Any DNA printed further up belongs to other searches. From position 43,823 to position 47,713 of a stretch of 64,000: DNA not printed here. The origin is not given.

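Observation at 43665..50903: Non-canonical restriction/defence locus: PLD-nuclease/SNF2-helicase fusion, small protein and 1196-aa PglX/type-IIG-like N6A methyltransferase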

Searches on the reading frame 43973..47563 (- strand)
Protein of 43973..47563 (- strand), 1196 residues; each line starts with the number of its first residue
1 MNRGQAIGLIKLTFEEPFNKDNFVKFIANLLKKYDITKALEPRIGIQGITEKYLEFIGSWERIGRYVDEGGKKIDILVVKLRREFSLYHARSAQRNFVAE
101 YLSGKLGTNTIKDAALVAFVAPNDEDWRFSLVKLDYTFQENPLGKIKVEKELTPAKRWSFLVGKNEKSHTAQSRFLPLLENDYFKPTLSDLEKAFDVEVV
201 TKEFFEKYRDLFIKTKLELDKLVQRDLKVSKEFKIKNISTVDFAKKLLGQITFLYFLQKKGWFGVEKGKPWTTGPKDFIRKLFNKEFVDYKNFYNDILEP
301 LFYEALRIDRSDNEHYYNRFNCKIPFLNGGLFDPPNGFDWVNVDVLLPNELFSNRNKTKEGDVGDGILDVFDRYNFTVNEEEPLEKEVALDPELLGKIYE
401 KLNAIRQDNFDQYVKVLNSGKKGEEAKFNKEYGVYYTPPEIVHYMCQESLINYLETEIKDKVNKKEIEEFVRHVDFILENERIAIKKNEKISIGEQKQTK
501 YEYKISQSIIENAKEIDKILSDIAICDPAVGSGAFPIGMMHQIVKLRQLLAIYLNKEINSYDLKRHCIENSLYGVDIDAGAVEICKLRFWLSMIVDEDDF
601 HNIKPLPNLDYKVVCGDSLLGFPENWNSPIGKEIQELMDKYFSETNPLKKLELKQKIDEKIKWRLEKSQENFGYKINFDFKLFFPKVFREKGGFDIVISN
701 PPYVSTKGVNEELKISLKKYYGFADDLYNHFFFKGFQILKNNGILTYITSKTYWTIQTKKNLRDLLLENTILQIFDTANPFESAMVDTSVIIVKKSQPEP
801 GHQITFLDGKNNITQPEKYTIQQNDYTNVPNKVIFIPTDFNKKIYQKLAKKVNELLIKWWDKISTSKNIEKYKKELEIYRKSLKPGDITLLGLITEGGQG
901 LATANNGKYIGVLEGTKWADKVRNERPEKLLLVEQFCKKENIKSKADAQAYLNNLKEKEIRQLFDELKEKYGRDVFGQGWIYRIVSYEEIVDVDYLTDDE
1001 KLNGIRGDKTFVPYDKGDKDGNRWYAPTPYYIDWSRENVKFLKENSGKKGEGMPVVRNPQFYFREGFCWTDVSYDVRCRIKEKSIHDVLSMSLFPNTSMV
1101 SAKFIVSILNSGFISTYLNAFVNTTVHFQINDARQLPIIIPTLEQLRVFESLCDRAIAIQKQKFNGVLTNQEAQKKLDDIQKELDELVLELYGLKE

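Call 4: search_protein_families(library=pfam, proteins=[window:43973-47563:-], max_evalue=0.01)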
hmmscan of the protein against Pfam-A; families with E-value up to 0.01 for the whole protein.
window:43973-47563:- (1196 aa): 6 families
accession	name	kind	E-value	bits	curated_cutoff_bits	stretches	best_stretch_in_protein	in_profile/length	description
PF07669.17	Eco57I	-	1.1e-33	117.1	25.3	1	570-777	1-165/171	Eco57I restriction-modification methylase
PF02384.22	N6_Mtase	-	2.5e-07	30.8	20.4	1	689-818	121-257/311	N-6 DNA Methylase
PF20473.4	MmeI_Mtase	-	4.9e-06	26.3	27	1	513-721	11-163/259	MmeI, DNA-methyltransferase domain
PF12950.13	TaqI_C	-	0.00064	20.4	26.5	1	1030-1138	12-118/118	TaqI-like C-terminal specificity domain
PF01170.24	UPF0020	-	0.0015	18.7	22.3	0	523-587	30-94/197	RMKL-like, methyltransferase domain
PF18593.6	CdiI_2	-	0.0043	18.2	26.7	0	630-680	20-71/91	CdiI immunity protein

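Call 5: search_protein_families(library=padloc, proteins=[window:43973-47563:-], max_evalue=0.01)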
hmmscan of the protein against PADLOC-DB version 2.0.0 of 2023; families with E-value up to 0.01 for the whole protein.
window:43973-47563:- (1196 aa): 44 families (the best 25 are shown)
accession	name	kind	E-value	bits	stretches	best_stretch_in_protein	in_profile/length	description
PDLC03596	REase_MTase_IIG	-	2.5e-281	934.5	1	1-862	1-887/1148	Type IIG restriction enzyme-methyltransferase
PDLC03601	REase_MTase_IIG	-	5.1e-54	181.5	2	243-622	239-559/1110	Type IIG restriction enzyme-methyltransferase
PDLC02521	PglX|PglXI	-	9.2e-44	147.7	2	436-875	248-667/1174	PglX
PDLC03612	REase_MTase_IIG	-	1.9e-43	146.9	4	659-874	766-994/1247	Type IIG restriction enzyme-methyltransferase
PDLC03600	REase_MTase_IIG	-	9.8e-32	107.9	3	1006-1172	714-874/1205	Type IIG restriction enzyme-methyltransferase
PDLC02643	DrmMI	-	4e-29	99.1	2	648-810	826-992/1347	DrmMI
PDLC02523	PglX|PglXI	-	9.1e-26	87.9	3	684-863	553-729/1428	PglX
PDLC03609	REase_MTase_IIG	-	8.4e-25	84.7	2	675-811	540-677/1066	Type IIG restriction enzyme-methyltransferase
PDLC03604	REase_MTase_IIG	-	1.8e-23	80.6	1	513-855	381-707/1011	Type IIG restriction enzyme-methyltransferase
PDLC03348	MTase_II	-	2e-18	64.3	1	690-828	343-481/727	Type II methyltransferase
PDLC02527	PglX|PglXI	-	2e-18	63.6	3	693-810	556-673/1332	PglX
PDLC02525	PglX|PglXI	-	3.3e-18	63.7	1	518-773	278-536/607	PglX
PDLC02646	DrmMI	-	4.8e-18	62.7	2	563-622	45-98/792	DrmMI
PDLC03629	REase_MTase_IIG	-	1.8e-15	53.8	2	512-624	425-537/1182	Type IIG restriction enzyme-methyltransferase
PDLC02638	DrmMI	-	2.7e-15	53.6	2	565-624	667-720/935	DrmMI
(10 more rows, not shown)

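Call 6: search_protein_families(library=ncbifam, proteins=[window:43973-47563:-], max_evalue=0.01)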
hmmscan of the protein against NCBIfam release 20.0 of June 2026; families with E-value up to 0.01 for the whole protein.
window:43973-47563:- (1196 aa): 5 families
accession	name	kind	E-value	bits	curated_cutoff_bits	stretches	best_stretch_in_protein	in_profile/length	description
NF033452.1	BREX_1_MTaseX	exception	1.1e-45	156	500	2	436-867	254-690/1210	BREX-1 system adenine-specific DNA-methyltransferase PglX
NF033455.1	BREX_6_MTaseX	exception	9.1e-35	119.5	900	3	961-1139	731-903/1319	BREX-6 system adenine-specific DNA-methyltransferase PglX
NF033454.1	BREX_5_MTaseX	exception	2.4e-12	45.3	900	2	393-618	191-392/1404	BREX-5 system adenine-specific DNA-methyltransferase PglX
NF033451.1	BREX_2_MTaseX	equivalog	2.1e-08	32.4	400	1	520-711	222-376/1185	BREX-2 system adenine-specific DNA-methyltransferase PglX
TIGR03534.1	RF_mod_PrmC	equivalog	0.00037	20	199.1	1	686-709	150-172/253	peptide chain release factor N(5)-glutamine methyltransferase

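Call 7: search_solved_structures(query=window:43973-47563:-, max_evalue=0.01)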
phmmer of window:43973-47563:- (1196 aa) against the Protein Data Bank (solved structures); distinct sequences matched with E-value up to 0.01: 3.
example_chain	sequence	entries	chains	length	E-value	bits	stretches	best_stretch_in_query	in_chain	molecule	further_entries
8zek_A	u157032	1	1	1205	4e-16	61.2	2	694-771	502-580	site-specific DNA-methyltransferase (adenine-specific)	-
9ewz_C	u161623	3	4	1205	4e-16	61.2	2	694-771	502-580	Adenine-specific methyltransferase BrxX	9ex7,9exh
8c45_A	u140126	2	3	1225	2.5e-15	58.6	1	691-870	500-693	site-specific DNA-methyltransferase (adenine-specific)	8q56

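Call 33: find_homologous_proteins(query=window:43973-47563:-, max_evalue=1e-10)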
Query window:43973-47563:- (1196 aa): 7915 proteins with E <= 1e-10 among 8000 candidates; the best 120 are listed.
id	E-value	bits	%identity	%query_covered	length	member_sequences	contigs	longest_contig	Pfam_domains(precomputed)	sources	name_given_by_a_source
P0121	0.0e+0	2625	96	100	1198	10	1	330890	PF07669.18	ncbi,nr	ncbi:MAG: BREX-1 system adenine-specific DNA-methyltransferase PglX [bacterium]|nr:BREX-1 system ade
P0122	0.0e+0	1978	72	100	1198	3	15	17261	PF02384.23,PF07669.18,PF20473.5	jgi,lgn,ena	-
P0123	0.0e+0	1967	73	100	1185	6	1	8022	PF02384.23,PF07669.18,PF20473.5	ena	-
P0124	0.0e+0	1917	78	90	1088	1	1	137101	PF02384.23,PF07669.18,PF20473.5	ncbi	-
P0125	0.0e+0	1897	69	100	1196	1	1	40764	PF02384.23,PF07669.18,PF20473.5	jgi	jgi:hypothetical protein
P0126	0.0e+0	1878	69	100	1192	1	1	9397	PF02384.23,PF07669.18,PF20473.5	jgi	-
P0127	0.0e+0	1870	69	100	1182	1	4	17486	PF02384.23,PF07669.18,PF20473.5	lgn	-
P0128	0.0e+0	1861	68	100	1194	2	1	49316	PF02384.23,PF07669.18,PF20473.5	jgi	jgi:hypothetical protein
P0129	0.0e+0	1857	68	100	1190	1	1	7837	PF02384.23,PF07669.18,PF20473.5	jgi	jgi:hypothetical protein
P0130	0.0e+0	1853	69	100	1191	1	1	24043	PF02384.23,PF07669.18,PF20473.5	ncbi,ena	-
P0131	0.0e+0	1847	68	100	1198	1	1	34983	PF02384.23,PF07669.18,PF20473.5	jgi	jgi:hypothetical protein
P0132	0.0e+0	1844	68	100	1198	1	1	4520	PF02384.23,PF07669.18,PF20473.5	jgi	-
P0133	0.0e+0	1842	68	100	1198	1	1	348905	PF02384.23,PF07669.18,PF20473.5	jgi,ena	-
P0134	0.0e+0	1840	67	100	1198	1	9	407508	PF02384.23,PF07669.18,PF20473.5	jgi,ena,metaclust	metaclust:\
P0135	0.0e+0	1837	67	100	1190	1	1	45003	PF02384.23,PF07669.18,PF20473.5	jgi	jgi:tRNA1(Val) A37 N6-methylase TrmN6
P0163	0.0e+0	1664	64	100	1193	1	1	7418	PF07669.18,PF20473.5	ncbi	ncbi:MAG: Eco57I restriction-modification methylase domain-containing protein [Nitrososphaerota arch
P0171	0.0e+0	1624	61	100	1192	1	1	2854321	PF07669.18,PF20473.5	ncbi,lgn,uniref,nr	ncbi:Eco57I restriction-modification methylase domain-containing protein [Thermoflavifilum thermophi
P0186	0.0e+0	1438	57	100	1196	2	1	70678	PF07669.18,PF20473.5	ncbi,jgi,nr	ncbi:MAG: Eco57I restriction-modification methylase domain-containing protein [Deltaproteobacteria b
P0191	0.0e+0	1389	54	100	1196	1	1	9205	PF07669.18,PF20473.5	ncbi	-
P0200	0.0e+0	1244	51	100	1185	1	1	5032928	PF02384.23,PF07669.18,PF20473.5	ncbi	ncbi:Eco57I restriction-modification methylase domain-containing protein [Calditrichota bacterium GD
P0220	0.0e+0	1198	47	100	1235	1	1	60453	PF07669.18,PF20473.5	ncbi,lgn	-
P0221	0.0e+0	1196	66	68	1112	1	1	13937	PF02384.23,PF07669.18,PF12950.14,PF20473.5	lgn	-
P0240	0.0e+0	1147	48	100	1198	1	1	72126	PF07669.18,PF20473.5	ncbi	-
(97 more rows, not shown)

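Call 34: find_encoding_contigs(protein=P0121, flank=10000, max_places=3)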
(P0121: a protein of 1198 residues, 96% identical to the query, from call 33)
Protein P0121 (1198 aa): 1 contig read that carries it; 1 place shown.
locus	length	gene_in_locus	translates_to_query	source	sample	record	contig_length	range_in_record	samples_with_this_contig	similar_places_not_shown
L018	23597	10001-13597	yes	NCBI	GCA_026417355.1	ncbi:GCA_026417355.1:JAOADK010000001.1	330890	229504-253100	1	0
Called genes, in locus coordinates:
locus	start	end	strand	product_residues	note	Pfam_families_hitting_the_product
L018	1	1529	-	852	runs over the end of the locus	-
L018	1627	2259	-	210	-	PF13548:DUF4126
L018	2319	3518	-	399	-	-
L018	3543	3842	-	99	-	-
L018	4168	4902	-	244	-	PF00460:Flg_bb_rod, PF22692:LlgE_F_G_D1, PF06429:Flg_bbr_C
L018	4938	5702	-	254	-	PF00460:Flg_bb_rod (weak), PF22692:LlgE_F_G_D1, PF06429:Flg_bbr_C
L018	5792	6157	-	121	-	-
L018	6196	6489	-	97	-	PF10049:DUF2283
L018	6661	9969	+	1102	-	PF13091:PLDc_2, PF00270:DEAD (faint), PF04851:ResIII, PF00176:SNF2-rel_dom, PF00271:Helicase_C, PF22590:Cas3-like_C_2 (weak)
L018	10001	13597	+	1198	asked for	PF07669:Eco57I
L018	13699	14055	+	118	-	-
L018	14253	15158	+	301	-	PF01127:Sdh_cyt (faint)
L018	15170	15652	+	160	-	PF01252:Peptidase_A8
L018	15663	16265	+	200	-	PF21176:RecR_HhH, PF13662:Toprim_4, PF21175:RecR_C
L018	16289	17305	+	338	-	PF00288:GHMP_kinases_N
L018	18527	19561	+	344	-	-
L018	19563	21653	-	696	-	-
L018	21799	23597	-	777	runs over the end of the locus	PF00069:Pkinase, PF07714:PK_Tyr_Ser-Thr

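Call 54: find_encoding_contigs(protein=P0200, flank=7000, max_places=2)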
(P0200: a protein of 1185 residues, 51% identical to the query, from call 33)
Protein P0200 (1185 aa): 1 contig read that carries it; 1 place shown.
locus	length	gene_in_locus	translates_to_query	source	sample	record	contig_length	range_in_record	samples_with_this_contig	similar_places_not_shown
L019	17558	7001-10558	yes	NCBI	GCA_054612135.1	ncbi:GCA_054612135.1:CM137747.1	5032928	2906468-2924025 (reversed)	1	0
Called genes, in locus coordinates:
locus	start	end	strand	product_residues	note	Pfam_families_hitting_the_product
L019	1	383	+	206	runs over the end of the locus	-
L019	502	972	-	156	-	PF00717:Peptidase_S24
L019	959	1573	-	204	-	PF01726:LexA_DNA_bind, PF00717:Peptidase_S24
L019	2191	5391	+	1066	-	PF13091:PLDc_2 (weak), PF04851:ResIII (faint), PF00176:SNF2-rel_dom (weak), PF22590:Cas3-like_C_2 (faint), PF00271:Helicase_C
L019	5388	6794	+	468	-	PF04326:SLFN_AlbA_2, PF13749:HATPase_c_4 (faint), PF08279:HTH_11 (weak), PF13412:HTH_24 (weak)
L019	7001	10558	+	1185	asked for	PF02384:N6_Mtase (faint), PF20473:MmeI_Mtase, PF07669:Eco57I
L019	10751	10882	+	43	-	-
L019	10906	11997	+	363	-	PF22560:GMT-wHTH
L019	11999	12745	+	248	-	PF07505:DUF5131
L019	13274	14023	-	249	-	PF00082:Peptidase_S8, PF18962:Por_Secre_tail (weak)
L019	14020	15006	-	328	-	PF00082:Peptidase_S8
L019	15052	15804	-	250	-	PF02578:Cu-oxidase_4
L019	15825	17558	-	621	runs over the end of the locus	PF13174:TPR_6 (faint), PF13525:YfiO, PF04348:LppC, PF13458:Peripla_BP_6, PF01094:ANF_receptor (weak)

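Call 55: find_encoding_contigs(protein=P0220, flank=7000, max_places=2)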
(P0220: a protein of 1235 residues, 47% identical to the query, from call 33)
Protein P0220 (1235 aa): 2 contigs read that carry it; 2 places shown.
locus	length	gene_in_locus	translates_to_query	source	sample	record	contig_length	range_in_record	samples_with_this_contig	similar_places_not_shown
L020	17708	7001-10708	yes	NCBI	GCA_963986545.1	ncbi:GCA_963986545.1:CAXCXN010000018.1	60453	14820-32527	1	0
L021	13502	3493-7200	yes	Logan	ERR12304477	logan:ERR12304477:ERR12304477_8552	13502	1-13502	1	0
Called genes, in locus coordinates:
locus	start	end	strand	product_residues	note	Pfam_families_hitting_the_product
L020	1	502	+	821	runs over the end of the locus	PF16927:HisKA_7TM (weak), PF00989:PAS, PF13426:PAS_9, PF00990:GGDEF, PF00563:EAL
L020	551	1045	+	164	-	PF03773:ArsP_1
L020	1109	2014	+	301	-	PF00005:ABC_tran, PF13304:AAA_21, PF13732:DrrA1-3_C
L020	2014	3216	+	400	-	PF12698:ABC2_membrane_3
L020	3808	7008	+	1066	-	PF13091:PLDc_2, PF00270:DEAD (faint), PF04851:ResIII (faint), PF00176:SNF2-rel_dom, PF00271:Helicase_C, PF22590:Cas3-like_C_2 (faint)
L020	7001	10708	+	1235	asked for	PF20473:MmeI_Mtase (weak), PF07669:Eco57I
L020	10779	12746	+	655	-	PF02463:SMC_N, PF11398:DUF2813 (weak), PF13175:AAA_15, PF13476:AAA_23, PF13304:AAA_21, PF20469:OLD-like_TOPRIM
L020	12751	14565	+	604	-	PF00580:UvrD-helicase, PF13245:AAA_19, PF13361:UvrD_C (faint)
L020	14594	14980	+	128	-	PF03235:GmrSD_N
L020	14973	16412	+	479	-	PF03235:GmrSD_N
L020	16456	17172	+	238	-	PF13338:AbiEi_4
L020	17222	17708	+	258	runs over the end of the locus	PF02452:PemK_toxin (weak)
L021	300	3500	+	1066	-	PF13091:PLDc_2, PF00270:DEAD (faint), PF04851:ResIII (faint), PF00176:SNF2-rel_dom, PF00271:Helicase_C, PF22590:Cas3-like_C_2 (faint)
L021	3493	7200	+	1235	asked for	PF20473:MmeI_Mtase (weak), PF07669:Eco57I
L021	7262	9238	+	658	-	PF02463:SMC_N, PF11398:DUF2813 (weak), PF13175:AAA_15, PF13476:AAA_23, PF13304:AAA_21, PF20469:OLD-like_TOPRIM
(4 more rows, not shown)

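Call 56: find_encoding_contigs(protein=P0240, flank=7000, max_places=2)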
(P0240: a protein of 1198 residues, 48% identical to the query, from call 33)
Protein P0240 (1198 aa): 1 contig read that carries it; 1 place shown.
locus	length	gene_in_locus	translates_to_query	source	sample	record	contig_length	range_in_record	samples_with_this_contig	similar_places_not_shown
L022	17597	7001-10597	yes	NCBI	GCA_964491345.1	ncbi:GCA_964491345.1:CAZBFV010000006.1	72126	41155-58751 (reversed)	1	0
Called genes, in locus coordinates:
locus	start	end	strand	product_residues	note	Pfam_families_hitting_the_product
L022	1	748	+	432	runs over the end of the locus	PF01210:NAD_Gly3P_dh_N (faint), PF03446:NAD_binding_2 (faint), PF03721:UDPG_MGDP_dh_N, PF00984:UDPG_MGDP_dh, PF03720:UDPG_MGDP_dh_C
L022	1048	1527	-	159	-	-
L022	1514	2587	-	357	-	PF12762:DDE_Tnp_IS1595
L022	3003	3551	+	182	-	PF00589:Phage_integrase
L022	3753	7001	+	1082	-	PF13091:PLDc_2, PF04851:ResIII (faint), PF00176:SNF2-rel_dom, PF00271:Helicase_C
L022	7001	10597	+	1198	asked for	PF20473:MmeI_Mtase, PF07669:Eco57I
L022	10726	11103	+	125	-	-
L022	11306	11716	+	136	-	-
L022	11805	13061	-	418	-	PF09903:DUF2130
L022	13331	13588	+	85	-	-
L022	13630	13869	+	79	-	-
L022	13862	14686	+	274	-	PF00149:Metallophos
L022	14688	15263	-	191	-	PF13443:HTH_26 (weak)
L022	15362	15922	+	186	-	PF01195:Pept_tRNA_hydro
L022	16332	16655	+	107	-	-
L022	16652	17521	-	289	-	PF00528:BPD_transp_1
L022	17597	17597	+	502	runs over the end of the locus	PF02878:PGM_PMM_I, PF02879:PGM_PMM_II, PF02880:PGM_PMM_III, PF00408:PGM_PMM_IV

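Call 90: find_encoding_contigs(protein=P0171, flank=6000, max_places=1)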
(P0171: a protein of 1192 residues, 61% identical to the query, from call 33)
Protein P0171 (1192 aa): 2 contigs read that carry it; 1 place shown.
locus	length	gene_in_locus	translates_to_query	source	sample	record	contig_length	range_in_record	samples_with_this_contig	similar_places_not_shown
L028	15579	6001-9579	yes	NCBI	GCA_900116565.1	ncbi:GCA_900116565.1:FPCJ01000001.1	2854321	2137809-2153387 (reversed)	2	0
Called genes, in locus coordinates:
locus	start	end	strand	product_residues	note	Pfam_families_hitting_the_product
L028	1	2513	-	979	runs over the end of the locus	PF01565:FAD_binding_4, PF02913:FAD-oxidase_C, PF13183:Fer4_8 (weak), PF13534:Fer4_17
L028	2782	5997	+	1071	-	PF13091:PLDc_2, PF00270:DEAD (faint), PF04851:ResIII (faint), PF13401:AAA_22 (faint), PF00176:SNF2-rel_dom, PF00271:Helicase_C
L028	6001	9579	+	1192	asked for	PF20473:MmeI_Mtase, PF07669:Eco57I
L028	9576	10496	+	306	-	PF12686:DUF3800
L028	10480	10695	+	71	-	-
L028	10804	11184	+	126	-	-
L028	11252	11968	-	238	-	PF04055:Radical_SAM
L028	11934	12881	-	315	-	PF00763:THF_DHG_CYH, PF02882:THF_DHG_CYH_C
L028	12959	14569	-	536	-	PF01293:PEPCK_ATP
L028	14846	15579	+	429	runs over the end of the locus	PF05195:AMP_N, PF00557:Peptidase_M24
